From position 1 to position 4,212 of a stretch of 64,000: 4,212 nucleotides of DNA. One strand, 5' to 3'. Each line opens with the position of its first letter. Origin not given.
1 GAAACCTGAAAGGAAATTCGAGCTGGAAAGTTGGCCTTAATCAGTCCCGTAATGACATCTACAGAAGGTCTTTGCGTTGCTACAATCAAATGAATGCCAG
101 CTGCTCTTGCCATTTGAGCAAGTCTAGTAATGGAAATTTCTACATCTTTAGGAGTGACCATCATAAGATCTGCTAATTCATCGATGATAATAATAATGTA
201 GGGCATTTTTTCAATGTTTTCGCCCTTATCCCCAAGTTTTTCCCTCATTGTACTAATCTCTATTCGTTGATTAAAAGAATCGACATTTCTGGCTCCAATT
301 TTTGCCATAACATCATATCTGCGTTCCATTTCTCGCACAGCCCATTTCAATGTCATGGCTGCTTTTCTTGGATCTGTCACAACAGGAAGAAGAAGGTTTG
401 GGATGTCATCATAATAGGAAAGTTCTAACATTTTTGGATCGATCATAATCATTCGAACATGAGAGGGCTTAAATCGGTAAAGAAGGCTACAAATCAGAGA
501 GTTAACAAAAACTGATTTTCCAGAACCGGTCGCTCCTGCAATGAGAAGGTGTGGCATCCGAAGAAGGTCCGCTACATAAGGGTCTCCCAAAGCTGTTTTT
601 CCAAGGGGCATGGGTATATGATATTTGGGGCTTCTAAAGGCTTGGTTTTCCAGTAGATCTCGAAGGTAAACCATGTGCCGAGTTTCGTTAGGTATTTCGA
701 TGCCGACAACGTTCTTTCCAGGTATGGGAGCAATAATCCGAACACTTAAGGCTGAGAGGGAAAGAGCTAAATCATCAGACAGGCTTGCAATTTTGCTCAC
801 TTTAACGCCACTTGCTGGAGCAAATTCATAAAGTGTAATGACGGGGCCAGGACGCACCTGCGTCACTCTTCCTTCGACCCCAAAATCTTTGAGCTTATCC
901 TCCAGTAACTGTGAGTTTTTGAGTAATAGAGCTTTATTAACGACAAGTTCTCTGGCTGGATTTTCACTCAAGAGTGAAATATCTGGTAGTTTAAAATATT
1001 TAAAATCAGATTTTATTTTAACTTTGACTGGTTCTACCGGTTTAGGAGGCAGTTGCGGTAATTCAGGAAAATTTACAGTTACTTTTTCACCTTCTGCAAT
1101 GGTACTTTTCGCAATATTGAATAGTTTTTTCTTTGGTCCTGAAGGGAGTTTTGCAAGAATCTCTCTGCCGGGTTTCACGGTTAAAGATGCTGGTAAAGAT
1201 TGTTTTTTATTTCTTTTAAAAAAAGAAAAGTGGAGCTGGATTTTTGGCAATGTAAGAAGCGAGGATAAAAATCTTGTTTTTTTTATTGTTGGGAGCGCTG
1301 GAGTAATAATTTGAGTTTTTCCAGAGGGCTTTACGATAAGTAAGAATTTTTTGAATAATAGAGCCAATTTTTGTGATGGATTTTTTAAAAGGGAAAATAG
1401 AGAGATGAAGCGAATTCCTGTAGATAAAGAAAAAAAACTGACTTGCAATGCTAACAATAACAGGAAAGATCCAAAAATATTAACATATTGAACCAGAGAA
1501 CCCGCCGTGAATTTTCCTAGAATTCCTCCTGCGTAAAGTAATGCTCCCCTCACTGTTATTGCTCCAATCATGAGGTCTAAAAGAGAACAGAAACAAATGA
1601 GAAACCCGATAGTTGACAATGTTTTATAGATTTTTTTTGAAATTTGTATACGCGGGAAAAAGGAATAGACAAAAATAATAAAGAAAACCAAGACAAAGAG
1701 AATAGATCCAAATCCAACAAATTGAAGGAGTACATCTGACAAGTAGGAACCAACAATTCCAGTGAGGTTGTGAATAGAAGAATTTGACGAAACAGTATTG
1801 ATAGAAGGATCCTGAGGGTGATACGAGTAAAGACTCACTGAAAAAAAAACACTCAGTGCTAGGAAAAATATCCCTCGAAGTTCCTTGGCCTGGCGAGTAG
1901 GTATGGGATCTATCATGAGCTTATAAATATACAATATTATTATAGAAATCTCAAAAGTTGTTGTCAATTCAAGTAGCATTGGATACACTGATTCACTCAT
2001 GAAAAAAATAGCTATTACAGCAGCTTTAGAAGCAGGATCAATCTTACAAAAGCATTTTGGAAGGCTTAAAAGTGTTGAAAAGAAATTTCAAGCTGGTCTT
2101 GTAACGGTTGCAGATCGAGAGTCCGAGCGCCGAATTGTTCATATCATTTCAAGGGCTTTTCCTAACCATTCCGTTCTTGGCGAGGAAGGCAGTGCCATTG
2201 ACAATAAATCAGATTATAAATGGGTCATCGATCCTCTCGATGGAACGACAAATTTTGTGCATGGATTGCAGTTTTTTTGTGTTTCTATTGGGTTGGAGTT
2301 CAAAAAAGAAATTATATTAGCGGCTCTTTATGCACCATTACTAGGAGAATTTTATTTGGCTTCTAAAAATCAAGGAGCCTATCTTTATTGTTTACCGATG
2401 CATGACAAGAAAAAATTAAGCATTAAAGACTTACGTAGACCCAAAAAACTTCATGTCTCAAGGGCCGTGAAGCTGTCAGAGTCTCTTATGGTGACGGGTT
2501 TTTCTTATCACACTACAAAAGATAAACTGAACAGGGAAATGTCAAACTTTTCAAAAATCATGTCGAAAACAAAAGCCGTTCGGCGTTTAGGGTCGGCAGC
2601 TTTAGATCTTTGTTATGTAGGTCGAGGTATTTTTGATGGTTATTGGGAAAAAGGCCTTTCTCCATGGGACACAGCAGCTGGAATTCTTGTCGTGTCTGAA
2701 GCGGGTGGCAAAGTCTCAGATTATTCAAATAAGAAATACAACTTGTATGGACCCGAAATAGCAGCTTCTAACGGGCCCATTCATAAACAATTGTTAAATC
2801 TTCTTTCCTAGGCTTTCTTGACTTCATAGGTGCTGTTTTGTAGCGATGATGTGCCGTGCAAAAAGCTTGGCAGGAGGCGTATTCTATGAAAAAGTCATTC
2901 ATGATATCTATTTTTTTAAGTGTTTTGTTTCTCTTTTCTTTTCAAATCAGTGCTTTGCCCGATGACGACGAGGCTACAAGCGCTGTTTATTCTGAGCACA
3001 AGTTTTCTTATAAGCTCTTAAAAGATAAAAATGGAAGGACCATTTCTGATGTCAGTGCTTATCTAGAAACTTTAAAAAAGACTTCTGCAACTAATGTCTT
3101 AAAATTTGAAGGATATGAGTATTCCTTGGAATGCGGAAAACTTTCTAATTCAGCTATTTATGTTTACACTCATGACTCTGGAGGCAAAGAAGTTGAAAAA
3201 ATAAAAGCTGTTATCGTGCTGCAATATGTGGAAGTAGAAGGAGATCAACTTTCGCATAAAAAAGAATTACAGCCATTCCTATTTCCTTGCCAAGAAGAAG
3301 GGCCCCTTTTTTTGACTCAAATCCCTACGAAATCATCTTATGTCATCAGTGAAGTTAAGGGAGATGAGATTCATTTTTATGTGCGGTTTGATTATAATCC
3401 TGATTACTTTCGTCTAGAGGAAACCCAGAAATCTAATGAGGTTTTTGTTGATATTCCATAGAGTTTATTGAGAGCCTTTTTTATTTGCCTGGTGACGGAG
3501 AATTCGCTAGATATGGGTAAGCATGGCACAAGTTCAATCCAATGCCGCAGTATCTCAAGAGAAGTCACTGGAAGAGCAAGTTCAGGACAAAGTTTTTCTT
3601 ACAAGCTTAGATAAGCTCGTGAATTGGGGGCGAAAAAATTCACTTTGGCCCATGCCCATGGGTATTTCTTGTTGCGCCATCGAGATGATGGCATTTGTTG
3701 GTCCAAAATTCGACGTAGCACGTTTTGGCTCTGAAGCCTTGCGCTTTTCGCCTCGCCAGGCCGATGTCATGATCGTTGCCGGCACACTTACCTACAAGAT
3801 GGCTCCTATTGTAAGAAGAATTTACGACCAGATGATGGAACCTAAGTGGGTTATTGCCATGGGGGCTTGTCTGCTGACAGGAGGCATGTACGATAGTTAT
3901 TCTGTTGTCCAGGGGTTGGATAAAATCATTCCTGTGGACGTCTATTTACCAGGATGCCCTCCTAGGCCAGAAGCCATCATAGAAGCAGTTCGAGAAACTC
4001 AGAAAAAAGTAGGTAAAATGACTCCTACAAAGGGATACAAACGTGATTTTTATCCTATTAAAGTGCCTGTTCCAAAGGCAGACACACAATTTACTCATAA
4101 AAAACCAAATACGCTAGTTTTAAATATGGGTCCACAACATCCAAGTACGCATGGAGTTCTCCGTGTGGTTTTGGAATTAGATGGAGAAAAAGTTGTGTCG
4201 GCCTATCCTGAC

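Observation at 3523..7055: Orphan complex-I-like module: NuoB-NuoD fusion lacking NuoC, directly followed by a NuoG-like Fe-S protein, with no nuoA/C/E/F/H nearby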

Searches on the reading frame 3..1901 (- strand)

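Call 70: search_protein_families(library=pfam, proteins=[window:3-1901:-], max_evalue=0.0001)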
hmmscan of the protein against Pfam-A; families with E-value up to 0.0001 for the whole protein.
window:3-1901:- (633 aa): 4 families
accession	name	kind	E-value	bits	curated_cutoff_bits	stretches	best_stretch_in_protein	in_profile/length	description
PF01580.24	FtsK_SpoIIIE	-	1.7e-67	227.5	24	1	413-614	2-221/221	FtsK/SpoIIIE family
PF13491.11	FtsK_4TM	-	7.9e-35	120.5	23.1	1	3-170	2-168/171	4TM region of DNA translocase FtsK/SpoIIIE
PF17854.6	FtsK_alpha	-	2.1e-33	115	22.9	1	305-405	1-101/101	FtsK alpha domain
PF01935.23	DUF87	-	6.4e-06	26.9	23.2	1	450-582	24-103/220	Helicase HerA, central domain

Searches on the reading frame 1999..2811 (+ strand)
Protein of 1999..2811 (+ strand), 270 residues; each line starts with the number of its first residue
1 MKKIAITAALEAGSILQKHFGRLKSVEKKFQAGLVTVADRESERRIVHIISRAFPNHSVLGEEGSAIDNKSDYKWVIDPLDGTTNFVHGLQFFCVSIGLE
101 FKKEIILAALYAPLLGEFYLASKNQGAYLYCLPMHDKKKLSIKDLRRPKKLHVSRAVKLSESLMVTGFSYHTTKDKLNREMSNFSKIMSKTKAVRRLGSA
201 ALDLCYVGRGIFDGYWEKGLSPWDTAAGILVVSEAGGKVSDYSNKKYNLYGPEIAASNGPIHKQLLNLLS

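Call 6: search_protein_families(library=pfam, proteins=[window:1999-2811:+], max_evalue=0.01)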
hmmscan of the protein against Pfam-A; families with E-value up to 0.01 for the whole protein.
window:1999-2811:+ (270 aa): 1 family
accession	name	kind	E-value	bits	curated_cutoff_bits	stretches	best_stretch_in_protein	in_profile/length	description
PF00459.30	Inositol_P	-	1.3e-64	218.7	27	1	2-265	6-261/271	Inositol monophosphatase family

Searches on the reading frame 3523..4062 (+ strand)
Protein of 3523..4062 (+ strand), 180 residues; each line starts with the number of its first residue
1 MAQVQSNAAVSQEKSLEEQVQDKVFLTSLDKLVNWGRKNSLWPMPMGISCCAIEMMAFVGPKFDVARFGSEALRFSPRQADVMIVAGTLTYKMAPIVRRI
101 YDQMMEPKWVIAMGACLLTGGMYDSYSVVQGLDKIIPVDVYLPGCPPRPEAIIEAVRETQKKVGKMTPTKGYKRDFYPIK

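Call 51: search_solved_structures(query=window:3523-4062:+, max_evalue=1e-58, show_alignments=2)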
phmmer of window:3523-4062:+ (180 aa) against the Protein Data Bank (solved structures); distinct sequences matched with E-value up to 1e-58: 3.
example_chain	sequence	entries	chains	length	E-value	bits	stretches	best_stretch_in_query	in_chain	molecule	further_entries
7awt_B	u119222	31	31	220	1.4e-64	220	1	15-166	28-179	NADH-quinone oxidoreductase subunit B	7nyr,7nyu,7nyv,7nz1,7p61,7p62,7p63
2fug_6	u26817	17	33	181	3.6e-63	215.4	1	13-164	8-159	NADH-quinone oxidoreductase chain 6 | NADH-QUINONE OXIDOREDUCTASE SUBUNIT 6 | NADH-quinone oxidoreductase subunit B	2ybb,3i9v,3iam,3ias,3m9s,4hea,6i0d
8e9g_B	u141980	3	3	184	3.7e-59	202.3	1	15-166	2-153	NADH-quinone oxidoreductase subunit B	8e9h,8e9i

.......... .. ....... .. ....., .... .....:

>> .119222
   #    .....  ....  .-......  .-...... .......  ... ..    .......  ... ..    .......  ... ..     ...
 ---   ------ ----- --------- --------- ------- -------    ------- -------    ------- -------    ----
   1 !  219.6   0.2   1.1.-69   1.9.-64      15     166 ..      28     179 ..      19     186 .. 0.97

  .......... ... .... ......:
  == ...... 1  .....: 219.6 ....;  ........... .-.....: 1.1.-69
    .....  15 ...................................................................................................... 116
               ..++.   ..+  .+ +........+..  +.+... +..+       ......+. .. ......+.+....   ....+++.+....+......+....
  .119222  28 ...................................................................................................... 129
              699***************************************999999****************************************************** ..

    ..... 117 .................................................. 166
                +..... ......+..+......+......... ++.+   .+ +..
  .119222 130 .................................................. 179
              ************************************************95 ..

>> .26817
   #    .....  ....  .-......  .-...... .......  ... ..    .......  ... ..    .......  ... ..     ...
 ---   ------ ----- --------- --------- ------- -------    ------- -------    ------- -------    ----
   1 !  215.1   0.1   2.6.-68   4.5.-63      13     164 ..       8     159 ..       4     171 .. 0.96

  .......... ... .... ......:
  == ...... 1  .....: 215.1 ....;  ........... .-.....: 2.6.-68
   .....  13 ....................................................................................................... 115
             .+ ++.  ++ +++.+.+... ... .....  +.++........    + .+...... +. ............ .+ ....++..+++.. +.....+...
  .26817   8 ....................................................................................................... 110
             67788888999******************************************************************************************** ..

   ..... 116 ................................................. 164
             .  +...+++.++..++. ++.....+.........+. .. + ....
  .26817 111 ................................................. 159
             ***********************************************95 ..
